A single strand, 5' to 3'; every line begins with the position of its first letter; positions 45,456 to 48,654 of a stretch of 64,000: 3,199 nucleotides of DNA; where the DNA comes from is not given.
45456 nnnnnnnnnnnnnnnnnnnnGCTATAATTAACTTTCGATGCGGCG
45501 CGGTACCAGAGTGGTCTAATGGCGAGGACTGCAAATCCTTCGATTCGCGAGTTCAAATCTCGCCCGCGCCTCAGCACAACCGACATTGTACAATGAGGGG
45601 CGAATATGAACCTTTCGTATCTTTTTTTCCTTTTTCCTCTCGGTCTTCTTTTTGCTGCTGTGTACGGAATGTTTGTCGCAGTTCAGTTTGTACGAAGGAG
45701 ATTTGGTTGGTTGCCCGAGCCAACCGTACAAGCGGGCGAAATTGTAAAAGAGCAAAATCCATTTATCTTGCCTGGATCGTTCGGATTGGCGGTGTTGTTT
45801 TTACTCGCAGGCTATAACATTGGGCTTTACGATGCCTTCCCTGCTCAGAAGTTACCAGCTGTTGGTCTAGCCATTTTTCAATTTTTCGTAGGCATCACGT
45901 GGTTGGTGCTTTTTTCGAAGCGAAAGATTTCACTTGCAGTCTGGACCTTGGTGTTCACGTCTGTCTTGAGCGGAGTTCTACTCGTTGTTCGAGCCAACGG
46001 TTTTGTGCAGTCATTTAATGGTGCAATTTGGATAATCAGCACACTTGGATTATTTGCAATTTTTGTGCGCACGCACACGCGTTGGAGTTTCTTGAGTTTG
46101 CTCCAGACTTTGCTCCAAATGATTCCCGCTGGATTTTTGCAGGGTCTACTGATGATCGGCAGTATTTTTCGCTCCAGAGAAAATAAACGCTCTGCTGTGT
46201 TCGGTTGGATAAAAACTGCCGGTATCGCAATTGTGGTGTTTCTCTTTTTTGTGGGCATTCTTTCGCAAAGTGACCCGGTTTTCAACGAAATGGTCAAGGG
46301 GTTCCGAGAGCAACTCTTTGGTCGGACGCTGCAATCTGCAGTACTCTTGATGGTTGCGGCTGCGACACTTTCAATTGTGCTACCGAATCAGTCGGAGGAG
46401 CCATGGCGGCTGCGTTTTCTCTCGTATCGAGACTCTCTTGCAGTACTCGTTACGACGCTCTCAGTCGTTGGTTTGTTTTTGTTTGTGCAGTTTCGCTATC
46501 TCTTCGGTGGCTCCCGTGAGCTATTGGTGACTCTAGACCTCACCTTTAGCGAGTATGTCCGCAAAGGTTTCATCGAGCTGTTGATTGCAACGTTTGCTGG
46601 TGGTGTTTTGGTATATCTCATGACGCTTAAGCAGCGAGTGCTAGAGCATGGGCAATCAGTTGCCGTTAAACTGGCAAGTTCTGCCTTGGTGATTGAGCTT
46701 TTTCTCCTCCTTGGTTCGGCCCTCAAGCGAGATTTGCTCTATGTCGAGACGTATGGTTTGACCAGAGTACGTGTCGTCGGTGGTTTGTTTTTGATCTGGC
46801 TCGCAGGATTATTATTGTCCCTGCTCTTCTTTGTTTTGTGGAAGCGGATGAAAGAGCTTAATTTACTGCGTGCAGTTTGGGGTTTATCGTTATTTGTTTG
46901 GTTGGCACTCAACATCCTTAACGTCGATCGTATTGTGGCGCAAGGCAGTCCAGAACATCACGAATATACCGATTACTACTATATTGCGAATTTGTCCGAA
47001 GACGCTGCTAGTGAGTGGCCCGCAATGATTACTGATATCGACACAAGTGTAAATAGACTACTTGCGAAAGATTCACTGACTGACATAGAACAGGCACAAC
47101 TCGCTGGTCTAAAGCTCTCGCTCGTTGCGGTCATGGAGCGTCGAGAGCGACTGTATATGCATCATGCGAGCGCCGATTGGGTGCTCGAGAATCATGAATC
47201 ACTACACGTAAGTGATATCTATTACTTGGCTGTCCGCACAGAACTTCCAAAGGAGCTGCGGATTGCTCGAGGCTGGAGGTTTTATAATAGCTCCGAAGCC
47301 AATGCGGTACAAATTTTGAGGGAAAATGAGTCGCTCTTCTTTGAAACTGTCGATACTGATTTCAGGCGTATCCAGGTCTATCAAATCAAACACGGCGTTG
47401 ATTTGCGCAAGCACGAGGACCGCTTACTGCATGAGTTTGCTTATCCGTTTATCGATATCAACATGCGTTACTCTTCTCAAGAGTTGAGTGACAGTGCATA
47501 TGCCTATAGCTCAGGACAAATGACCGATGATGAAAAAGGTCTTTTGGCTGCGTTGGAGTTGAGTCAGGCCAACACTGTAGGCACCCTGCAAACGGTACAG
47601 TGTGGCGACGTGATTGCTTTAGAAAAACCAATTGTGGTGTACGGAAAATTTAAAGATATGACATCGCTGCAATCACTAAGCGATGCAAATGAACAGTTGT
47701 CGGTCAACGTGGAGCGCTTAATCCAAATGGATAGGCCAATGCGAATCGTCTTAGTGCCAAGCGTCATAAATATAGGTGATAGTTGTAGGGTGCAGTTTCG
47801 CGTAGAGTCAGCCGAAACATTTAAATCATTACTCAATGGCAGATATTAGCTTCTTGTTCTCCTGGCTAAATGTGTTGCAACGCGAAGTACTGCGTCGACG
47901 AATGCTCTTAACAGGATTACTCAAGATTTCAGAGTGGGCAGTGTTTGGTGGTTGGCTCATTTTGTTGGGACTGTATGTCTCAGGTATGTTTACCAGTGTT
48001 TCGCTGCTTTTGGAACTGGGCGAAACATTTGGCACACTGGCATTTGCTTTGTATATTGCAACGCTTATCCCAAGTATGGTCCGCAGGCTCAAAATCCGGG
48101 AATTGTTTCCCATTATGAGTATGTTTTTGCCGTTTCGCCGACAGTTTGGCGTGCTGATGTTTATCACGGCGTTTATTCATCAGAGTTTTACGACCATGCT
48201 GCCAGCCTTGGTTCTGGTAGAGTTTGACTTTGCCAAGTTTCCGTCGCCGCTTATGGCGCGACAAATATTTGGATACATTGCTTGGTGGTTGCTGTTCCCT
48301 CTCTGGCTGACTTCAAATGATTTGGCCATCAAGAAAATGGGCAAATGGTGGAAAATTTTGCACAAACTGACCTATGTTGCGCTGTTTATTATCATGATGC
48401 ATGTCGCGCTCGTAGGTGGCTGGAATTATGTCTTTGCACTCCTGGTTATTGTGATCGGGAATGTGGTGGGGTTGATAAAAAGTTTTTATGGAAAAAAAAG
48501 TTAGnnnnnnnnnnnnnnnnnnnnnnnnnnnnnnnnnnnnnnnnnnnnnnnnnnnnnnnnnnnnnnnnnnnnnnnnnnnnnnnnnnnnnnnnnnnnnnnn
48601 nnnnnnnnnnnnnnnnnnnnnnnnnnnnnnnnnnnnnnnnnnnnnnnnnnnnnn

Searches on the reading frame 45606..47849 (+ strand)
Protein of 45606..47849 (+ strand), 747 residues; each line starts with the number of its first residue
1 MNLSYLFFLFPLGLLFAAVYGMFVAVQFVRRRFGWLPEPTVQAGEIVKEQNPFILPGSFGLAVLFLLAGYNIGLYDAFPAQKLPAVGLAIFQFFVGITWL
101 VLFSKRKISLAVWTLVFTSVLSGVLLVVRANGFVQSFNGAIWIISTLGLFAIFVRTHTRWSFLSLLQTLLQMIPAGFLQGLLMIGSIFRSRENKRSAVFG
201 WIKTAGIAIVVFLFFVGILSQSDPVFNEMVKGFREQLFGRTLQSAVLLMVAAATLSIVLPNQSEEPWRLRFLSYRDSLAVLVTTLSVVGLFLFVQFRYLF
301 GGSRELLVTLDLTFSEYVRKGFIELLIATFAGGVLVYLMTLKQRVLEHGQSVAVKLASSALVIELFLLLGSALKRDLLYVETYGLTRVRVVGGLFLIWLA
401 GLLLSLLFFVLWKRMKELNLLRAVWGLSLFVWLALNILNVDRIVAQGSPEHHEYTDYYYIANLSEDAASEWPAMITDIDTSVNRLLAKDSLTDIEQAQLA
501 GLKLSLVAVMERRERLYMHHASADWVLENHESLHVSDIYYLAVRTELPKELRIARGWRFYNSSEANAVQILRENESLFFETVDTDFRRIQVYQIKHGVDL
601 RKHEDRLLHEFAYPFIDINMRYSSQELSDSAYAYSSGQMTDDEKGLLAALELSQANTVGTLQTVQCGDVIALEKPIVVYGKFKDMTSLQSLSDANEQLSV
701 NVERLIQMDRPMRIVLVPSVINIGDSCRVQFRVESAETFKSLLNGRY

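Call 63: search_protein_families(library=pfam, proteins=[window:45606-47849:+], max_evalue=0.001)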
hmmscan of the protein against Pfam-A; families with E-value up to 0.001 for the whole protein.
window:45606-47849:+ (747 aa): 1 family
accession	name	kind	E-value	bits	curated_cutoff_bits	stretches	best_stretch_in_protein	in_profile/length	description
PF13687.11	DUF4153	-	2.6e-41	142.5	27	1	118-469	3-368/373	Domain of unknown function (DUF4153)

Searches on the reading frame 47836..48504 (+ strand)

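Call 63: search_protein_families(library=pfam, proteins=[window:47836-48504:+], max_evalue=0.001)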
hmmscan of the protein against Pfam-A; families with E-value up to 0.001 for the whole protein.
window:47836-48504:+ (222 aa): 1 family
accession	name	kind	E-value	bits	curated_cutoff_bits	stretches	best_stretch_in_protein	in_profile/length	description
PF01794.25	Ferric_reduct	-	3.6e-11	43.6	28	1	65-186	1-120/121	Ferric reductase like transmembrane component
